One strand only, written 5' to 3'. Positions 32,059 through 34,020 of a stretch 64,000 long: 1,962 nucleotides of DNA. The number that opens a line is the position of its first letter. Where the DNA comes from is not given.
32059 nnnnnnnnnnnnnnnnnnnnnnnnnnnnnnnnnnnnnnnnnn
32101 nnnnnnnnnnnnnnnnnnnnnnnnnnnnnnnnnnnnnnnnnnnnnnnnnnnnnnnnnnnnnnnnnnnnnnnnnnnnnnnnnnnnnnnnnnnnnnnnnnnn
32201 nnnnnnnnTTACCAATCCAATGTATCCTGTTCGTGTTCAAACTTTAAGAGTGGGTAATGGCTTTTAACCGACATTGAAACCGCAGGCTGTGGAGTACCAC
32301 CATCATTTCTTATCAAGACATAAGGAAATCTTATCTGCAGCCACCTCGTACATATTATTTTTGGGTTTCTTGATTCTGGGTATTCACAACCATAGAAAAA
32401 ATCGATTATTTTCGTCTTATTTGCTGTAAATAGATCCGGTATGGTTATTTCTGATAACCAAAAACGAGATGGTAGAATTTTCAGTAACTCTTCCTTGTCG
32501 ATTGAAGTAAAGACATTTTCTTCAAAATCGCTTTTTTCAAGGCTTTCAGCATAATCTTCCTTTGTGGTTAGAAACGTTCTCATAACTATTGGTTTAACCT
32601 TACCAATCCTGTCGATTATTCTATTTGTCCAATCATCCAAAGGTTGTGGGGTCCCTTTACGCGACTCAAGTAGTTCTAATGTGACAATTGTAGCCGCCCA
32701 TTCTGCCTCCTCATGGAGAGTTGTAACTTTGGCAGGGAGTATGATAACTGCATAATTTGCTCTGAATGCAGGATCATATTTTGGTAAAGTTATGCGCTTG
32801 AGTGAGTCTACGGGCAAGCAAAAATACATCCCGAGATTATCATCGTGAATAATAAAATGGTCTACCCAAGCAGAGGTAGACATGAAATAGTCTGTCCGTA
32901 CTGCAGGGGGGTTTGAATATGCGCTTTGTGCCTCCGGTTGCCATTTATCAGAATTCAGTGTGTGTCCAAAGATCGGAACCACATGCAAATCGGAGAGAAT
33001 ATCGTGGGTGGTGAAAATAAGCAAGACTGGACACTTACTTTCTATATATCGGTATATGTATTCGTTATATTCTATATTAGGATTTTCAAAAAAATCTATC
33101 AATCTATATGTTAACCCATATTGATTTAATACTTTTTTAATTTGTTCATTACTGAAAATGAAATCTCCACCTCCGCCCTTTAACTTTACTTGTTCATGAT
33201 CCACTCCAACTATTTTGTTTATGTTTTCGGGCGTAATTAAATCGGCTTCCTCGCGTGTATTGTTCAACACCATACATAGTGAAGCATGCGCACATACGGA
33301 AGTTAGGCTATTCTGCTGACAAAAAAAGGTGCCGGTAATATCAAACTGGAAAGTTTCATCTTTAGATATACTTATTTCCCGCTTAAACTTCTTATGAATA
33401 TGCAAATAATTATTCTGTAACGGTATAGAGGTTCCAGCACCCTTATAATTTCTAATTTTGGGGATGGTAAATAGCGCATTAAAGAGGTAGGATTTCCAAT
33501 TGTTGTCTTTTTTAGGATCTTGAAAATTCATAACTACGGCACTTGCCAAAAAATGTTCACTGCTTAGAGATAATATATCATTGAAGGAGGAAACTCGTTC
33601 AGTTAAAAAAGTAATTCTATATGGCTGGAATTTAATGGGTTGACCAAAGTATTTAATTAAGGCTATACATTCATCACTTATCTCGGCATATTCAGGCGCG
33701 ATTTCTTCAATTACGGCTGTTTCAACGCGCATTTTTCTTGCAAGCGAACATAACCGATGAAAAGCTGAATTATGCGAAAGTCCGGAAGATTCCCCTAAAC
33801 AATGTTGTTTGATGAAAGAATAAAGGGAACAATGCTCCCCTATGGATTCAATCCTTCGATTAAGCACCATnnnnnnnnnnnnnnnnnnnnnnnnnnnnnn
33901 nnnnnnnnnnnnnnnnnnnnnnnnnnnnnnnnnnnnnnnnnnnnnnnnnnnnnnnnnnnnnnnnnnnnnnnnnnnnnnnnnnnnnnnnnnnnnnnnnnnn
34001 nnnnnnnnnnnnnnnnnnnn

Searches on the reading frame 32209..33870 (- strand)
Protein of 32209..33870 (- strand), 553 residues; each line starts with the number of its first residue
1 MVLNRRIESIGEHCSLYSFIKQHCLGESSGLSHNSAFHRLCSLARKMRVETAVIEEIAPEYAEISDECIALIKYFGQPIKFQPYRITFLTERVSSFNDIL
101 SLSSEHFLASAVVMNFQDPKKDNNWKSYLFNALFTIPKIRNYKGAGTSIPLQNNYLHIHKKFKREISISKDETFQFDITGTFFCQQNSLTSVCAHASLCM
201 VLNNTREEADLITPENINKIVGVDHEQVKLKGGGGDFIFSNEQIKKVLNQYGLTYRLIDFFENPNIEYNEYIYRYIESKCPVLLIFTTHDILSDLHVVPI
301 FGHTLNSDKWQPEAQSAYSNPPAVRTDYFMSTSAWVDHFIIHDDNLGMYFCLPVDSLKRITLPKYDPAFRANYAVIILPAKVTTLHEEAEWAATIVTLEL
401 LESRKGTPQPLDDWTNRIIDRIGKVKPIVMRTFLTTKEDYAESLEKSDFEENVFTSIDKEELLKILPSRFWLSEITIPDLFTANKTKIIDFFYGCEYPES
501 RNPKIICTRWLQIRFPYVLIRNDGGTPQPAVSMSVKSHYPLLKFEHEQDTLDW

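Call 11: search_protein_families(library=pfam, proteins=[window:32209-33870:-])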
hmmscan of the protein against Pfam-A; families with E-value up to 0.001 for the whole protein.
window:32209-33870:- (553 aa): 0 families

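Call 40: find_related_loci(query=window:32209-33870:-, collection=viral_contigs, flank=5000)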
Query window:32209-33870:- (553 aa) in viral_contigs; peptide patterns used: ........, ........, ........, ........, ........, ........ (x = any residue, [..] = any of these).
2 stretches matched a pattern, but none encodes a relative of the query by tblastn (E <= 1e-3).

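Call 49: find_homologous_proteins(query=window:32209-33870:-, max_evalue=1e-10)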
Query window:32209-33870:- (553 aa): 161 proteins with E <= 1e-10 among 5779 candidates; the best 120 are listed.
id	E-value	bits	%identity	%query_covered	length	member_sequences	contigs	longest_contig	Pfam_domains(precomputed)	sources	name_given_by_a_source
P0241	0.0e+0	1286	100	100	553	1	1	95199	-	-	-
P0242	5.6e-215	733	60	100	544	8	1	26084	-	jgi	-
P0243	1.8e-213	728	59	97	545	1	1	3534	-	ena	-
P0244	1.3e-211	722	59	100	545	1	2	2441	-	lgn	-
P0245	2.4e-207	708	58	100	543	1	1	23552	-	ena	-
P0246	1.1e-198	679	55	99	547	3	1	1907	-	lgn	-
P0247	4.9e-196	670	56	99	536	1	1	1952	-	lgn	-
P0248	2.0e-192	658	54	100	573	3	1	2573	-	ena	-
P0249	5.2e-192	657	55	100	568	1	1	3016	-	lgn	-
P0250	7.5e-192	657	57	97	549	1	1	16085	-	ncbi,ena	-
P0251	1.1e-191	656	56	100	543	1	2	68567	-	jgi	-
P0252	3.9e-191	654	53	100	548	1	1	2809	-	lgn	-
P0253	2.2e-190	652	53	100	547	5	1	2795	-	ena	-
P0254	3.7e-190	651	55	98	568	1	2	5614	-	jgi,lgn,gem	-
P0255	4.4e-190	651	52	100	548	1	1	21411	-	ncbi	-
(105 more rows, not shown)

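Call 50: find_encoding_contigs(protein=P0242, flank=10000, max_places=3)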
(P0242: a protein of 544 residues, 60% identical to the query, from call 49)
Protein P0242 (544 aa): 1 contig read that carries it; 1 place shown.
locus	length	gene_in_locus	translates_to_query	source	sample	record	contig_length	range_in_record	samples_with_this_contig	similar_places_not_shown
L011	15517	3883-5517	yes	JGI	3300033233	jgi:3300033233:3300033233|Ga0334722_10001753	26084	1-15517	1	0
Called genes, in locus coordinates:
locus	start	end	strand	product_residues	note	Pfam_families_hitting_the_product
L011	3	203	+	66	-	?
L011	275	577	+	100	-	PF00118:Cpn60_TCP1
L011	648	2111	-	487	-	PF00899:ThiF, PF02826:2-Hacid_dh_C (faint)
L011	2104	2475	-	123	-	-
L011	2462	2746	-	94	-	-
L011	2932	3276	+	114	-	PF13560:HTH_31, PF01381:HTH_3, PF12844:HTH_19, PF13443:HTH_26 (weak)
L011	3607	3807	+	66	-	-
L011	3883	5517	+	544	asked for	-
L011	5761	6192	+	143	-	PF02639:DUF188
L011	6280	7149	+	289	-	PF03692:CxxCxxCC (weak)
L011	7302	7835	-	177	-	-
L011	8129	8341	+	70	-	-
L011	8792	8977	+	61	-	-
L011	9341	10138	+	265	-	PF02900:LigB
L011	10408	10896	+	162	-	PF00717:Peptidase_S24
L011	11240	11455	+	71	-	-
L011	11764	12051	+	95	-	PF02001:DUF134, PF04545:Sigma70_r4, PF08281:Sigma70_r4_2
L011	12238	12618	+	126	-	PF02579:Nitro_FeMo-Co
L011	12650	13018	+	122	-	PF02635:DsrE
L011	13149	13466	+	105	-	PF12802:MarR_2 (weak), PF12840:HTH_20, PF01022:HTH_5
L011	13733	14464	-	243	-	PF07238:PilZ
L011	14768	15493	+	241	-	PF01135:PCMT, PF00398:RrnaAD, PF02353:CMAS (weak), PF13489:Methyltransf_23, PF13847:Methyltransf_31 (weak), PF08241:Methyltransf_11 (weak), PF13649:Methyltransf_25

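Call 51: find_encoding_contigs(protein=P0251, flank=10000, max_places=3)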
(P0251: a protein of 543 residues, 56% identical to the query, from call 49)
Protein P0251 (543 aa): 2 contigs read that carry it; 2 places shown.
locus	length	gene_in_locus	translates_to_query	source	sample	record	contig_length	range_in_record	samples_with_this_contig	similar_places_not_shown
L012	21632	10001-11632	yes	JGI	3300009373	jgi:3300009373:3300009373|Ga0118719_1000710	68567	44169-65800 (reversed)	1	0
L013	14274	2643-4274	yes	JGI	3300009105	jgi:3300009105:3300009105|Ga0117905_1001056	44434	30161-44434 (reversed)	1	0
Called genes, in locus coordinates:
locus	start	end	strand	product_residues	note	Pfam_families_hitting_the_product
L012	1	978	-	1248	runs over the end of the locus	?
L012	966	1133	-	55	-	-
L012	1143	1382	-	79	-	-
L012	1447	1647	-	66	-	-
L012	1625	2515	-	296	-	PF13936:HTH_38 (weak)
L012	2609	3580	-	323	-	PF09136:Glucodextran_B, PF00801:PKD (faint), PF18911:PKD_4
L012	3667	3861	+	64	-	-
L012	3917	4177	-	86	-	-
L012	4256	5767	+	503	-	PF18998:Flg_new_2, PF22352:K319L-like_PKD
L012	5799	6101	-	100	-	PF12844:HTH_19, PF13560:HTH_31, PF01381:HTH_3, PF13443:HTH_26 (weak)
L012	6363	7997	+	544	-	PF07603:Lcl_C, PF22544:HYDIN_VesB_CFA65-like_Ig (weak)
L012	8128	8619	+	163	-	-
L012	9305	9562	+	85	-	-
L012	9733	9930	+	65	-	-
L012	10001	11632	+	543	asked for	-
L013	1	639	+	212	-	?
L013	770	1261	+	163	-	-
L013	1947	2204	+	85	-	-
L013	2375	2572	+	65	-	-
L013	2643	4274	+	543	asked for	-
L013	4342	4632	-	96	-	PF12671:Amidase_6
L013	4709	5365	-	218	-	-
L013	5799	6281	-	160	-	PF15731:MqsA_antitoxin (faint), PF12844:HTH_19 (weak), PF01381:HTH_3 (weak), PF13384:HTH_23 (faint), PF13560:HTH_31 (weak), PF01381:HTH_3, PF12844:HTH_19 (weak)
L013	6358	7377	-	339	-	-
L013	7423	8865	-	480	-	PF16158:N_BRCA1_IG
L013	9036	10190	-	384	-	PF03130:HEAT_PBS (faint), PF01347:TPR_Vitellogenin (weak), PF13646:HEAT_2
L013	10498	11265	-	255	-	PF12705:PDDEXK_1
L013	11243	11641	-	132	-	-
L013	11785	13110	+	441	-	PF01935:DUF87 (faint), PF10412:TrwB_AAD_bind, PF12696:TraG-D_C (weak)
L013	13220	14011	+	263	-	-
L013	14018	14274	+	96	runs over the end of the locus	-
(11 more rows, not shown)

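Call 56: search_protein_families(library=padloc, proteins=[window:32209-33870:-], max_evalue=0.001)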
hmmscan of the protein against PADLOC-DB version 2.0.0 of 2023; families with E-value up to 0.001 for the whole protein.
window:32209-33870:- (553 aa): 0 families
